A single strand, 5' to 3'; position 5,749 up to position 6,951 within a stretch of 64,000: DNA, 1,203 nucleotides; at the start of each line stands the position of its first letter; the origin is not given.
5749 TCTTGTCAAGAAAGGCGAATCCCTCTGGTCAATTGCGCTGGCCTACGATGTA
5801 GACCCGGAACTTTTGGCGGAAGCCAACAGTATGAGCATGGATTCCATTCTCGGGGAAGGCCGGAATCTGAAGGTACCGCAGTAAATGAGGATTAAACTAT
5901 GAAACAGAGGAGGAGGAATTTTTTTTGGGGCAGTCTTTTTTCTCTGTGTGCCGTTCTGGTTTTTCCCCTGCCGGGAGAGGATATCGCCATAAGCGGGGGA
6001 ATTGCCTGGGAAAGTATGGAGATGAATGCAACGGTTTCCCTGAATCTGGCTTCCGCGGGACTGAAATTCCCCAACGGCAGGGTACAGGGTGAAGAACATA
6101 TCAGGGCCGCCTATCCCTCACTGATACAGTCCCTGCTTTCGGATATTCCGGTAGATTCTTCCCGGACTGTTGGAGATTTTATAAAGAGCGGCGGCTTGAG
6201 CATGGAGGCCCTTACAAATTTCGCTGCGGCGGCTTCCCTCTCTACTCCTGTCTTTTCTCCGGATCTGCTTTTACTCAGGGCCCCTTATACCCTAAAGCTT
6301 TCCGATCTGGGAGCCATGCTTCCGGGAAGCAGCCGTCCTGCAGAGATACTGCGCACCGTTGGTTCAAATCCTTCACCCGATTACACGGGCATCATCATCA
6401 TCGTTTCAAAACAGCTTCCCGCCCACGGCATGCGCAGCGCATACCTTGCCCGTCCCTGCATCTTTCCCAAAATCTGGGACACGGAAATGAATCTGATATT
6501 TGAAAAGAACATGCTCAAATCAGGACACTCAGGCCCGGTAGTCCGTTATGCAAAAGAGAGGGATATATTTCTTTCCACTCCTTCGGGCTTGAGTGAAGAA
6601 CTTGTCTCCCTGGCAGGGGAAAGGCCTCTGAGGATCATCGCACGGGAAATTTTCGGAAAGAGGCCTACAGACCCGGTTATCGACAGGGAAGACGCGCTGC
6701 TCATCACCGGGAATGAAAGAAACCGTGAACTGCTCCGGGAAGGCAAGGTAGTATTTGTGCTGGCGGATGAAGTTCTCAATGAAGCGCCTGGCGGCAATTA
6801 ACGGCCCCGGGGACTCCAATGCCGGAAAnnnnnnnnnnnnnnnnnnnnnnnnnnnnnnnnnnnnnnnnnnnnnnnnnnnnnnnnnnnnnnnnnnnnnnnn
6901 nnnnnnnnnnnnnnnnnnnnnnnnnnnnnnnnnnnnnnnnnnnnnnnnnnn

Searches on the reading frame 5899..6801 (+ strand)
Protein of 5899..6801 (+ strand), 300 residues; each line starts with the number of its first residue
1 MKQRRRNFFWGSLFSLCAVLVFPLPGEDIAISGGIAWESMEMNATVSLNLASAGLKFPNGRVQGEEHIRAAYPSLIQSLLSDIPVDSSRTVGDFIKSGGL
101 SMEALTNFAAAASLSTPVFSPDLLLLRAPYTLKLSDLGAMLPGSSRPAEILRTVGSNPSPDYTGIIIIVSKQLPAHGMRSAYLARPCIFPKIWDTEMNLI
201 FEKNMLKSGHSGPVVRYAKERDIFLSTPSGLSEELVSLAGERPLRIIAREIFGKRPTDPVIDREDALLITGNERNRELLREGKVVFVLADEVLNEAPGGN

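Call 8: search_protein_families(library=pfam, proteins=[window:5899-6801:+], max_evalue=0.001)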
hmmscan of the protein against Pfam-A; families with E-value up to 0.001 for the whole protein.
window:5899-6801:+ (300 aa): 0 families

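Call 9: search_protein_families(library=padloc, proteins=[window:5899-6801:+], max_evalue=0.00001)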
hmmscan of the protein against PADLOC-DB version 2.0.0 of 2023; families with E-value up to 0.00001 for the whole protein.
window:5899-6801:+ (300 aa): 0 families

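Call 71: find_related_loci(query=A4, collection=metagenome_contigs, flank=6000)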
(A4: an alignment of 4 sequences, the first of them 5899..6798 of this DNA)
Query A4 (300 aa) in metagenome_contigs; peptide patterns used: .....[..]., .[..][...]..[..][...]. (x = any residue, [..] = any of these).
339 stretches matched a pattern; 116 encode a relative of the query (tblastn E <= 1e-3); the best 80 are kept; 80 distinct loci.
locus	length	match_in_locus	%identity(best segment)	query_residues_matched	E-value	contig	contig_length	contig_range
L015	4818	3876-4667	50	31-295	2e-81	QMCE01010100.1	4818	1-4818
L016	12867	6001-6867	49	11-296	1e-81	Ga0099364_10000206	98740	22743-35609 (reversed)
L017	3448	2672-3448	52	29-288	8e-82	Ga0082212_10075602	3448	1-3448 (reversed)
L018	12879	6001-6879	47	6-294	5e-81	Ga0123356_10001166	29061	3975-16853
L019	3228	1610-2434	49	16-293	2e-81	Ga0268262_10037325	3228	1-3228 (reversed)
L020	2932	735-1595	49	13-300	1e-81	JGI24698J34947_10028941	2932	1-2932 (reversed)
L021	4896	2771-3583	50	29-300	3e-80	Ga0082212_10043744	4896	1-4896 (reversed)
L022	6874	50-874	49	16-293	4e-80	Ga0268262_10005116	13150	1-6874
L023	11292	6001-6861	48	2-293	2e-80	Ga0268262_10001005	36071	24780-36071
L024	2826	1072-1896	49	16-293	6e-81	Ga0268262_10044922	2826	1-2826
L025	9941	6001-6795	51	29-294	1e-79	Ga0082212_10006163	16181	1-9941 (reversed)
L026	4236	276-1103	49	16-293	2e-79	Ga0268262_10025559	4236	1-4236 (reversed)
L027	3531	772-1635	45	5-296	9e-80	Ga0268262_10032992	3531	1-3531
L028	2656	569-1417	50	11-293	2e-80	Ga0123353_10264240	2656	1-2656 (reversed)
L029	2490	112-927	49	29-300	4e-81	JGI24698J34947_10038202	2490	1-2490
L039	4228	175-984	48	29-299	2e-76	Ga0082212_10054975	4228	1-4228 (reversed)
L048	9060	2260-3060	46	27-293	1e-75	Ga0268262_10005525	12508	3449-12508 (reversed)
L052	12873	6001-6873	45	1-294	2e-75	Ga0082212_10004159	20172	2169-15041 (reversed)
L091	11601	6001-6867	44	14-296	7e-68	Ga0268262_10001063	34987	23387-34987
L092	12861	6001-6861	44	14-294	1e-67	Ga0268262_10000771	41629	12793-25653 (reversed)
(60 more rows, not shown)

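Call 74: search_protein_families(library=pfam, proteins=[L016:7170-9329:+, L025:6846-8402:+, L039:1541-3361:+, L052:6988-7944:+, L052:7960-11058:+, L052:11058-12371:+, L091:8080-11382:-, L092:10725-12860:-, L018:6891-8108:-, L048:3074-4009:-], max_evalue=0.0001)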
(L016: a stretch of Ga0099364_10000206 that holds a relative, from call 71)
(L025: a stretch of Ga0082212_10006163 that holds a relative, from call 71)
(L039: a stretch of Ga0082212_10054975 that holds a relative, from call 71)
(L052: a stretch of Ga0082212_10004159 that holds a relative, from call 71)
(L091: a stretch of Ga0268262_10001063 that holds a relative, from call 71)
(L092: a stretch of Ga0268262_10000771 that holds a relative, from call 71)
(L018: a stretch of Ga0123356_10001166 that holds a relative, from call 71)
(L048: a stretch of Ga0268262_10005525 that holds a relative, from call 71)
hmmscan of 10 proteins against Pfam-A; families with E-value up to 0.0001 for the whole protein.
L016:7170-9329:+ (720 aa): 5 families
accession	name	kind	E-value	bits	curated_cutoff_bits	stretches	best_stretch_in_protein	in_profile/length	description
PF00015.26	MCPsignal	-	2.2e-32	112.7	34.6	1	495-669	8-168/172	Methyl-accepting chemotaxis protein (MCP) signalling domain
PF00672.30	HAMP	-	6.9e-13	49.2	25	1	330-382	1-51/53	HAMP domain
PF22673.2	MCP-like_PDC_1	-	1.2e-12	48.7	27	1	95-202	3-113/113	Methyl-accepting chemotaxis protein-like, first PDC sensor domain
PF02743.24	dCache_1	-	2.4e-08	34.3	45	1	42-292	4-236/240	Cache domain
PF06103.16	DUF948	-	4.2e-05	24.1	37.2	0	368-428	24-84/89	Bacterial protein of unknown function (DUF948)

L025:6846-8402:+ (519 aa): 3 families
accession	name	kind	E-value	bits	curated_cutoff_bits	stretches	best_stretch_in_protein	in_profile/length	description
PF13306.12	LRR_5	-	2e-51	173.6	27.7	2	399-505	1-105/127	BspA type Leucine rich repeat region (6 copies)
PF13855.12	LRR_8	-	3.5e-08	33.5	27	0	444-491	13-61/61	Leucine rich repeat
PF03783.19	CsgG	-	8.4e-06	25.7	20.8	1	76-121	55-99/210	Curli production assembly/transport component CsgG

L039:1541-3361:+ (607 aa): 5 families
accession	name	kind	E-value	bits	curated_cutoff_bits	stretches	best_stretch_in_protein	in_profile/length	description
PF22599.2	SecDF_P1_head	-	2.8e-24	85.7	27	1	307-409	11-114/114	SecDF, P1 head subdomain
PF21760.3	SecD_1st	-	5.5e-19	67.8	27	1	189-247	1-59/60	Protein translocase subunit SecDF, P1 domain, N-terminal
PF02355.23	SecD_SecF_C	-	3.8e-18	66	20.5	1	413-577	15-182/189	Protein export membrane protein SecD/SecF, C-terminal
PF03176.21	MMPL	-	6.2e-06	25.8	20.5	1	443-571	167-292/333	MMPL family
PF00873.25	ACR_tran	-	1.4e-05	23.5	28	1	431-573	333-481/1021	AcrB/AcrD/AcrF family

L052:6988-7944:+ (319 aa): 3 families
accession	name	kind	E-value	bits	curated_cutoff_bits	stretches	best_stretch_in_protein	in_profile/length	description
PF16576.10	HlyD_D23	-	2.5e-22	79.7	30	1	114-225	103-214/214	Barrel-sandwich domain of CusB or HlyD membrane-fusion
PF13437.12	HlyD_3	-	5.8e-15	56.4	22.2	1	122-215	2-96/106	HlyD family secretion protein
PF13533.13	Biotin_lipoyl_2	-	7.2e-06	26.1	29.8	1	82-109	5-32/32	Biotin-lipoyl like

L052:7960-11058:+ (1033 aa): 2 families
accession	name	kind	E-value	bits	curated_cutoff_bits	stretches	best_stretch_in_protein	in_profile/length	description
PF00873.25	ACR_tran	-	7e-232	772.6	28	1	5-1022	3-1021/1021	AcrB/AcrD/AcrF family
PF02355.23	SecD_SecF_C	-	6.7e-09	35.9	20.5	1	325-488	19-184/189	Protein export membrane protein SecD/SecF, C-terminal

L052:11058-12371:+ (438 aa): 1 family
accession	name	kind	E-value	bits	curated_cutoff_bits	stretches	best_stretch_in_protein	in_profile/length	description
PF02321.23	OEP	-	2.7e-32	112.5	22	2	27-210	2-186/187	Outer membrane efflux protein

L091:8080-11382:- (1101 aa): 5 families
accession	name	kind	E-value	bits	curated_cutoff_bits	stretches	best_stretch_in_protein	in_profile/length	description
PF02836.23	Glyco_hydro_2_C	-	2e-95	319.9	21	1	391-685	1-300/302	Glycosyl hydrolases family 2, TIM barrel domain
PF02929.23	Bgal_small_N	-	7.8e-42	144.1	25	1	831-1090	30-237/248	Beta galactosidase small chain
PF02837.24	Glyco_hydro_2_N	-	1.9e-37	129.2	28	1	56-230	2-167/169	Glycosyl hydrolases family 2, sugar binding domain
PF16353.11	LacZ_4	-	6.1e-17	62.1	27.3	1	698-794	2-83/87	Beta-galactosidase, domain 4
PF00703.27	Glyco_hydro_2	-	1e-06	29.9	23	1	345-389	66-109/109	Glycosyl hydrolases family 2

L092:10725-12860:- (712 aa): 3 families
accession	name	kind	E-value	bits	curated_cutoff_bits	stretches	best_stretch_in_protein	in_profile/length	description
PF09508.16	Lact_bio_phlase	-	1.8e-186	620.2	26.6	1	2-428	13-433/434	Lacto-N-biose phosphorylase N-terminal TIM barrel domain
PF17385.8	LBP_M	-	2.1e-69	233.9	25.2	1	432-645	1-219/221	Lacto-N-biose phosphorylase central domain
PF17386.8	LBP_C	-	1.7e-12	47.4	26.6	1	651-701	1-52/53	Lacto-N-biose phosphorylase C-terminal domain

L018:6891-8108:- (406 aa): 1 family
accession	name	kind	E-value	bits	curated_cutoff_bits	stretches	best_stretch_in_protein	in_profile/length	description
PF00027.35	cNMP_binding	-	1.6e-42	143.8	27.5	2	195-280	2-88/89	Cyclic nucleotide-binding domain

L048:3074-4009:- (312 aa): 1 family
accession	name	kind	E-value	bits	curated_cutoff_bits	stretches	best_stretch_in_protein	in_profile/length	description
PF01758.21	SBF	-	1.1e-17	64.7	24.3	1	43-215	2-182/191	Sodium Bile acid symporter family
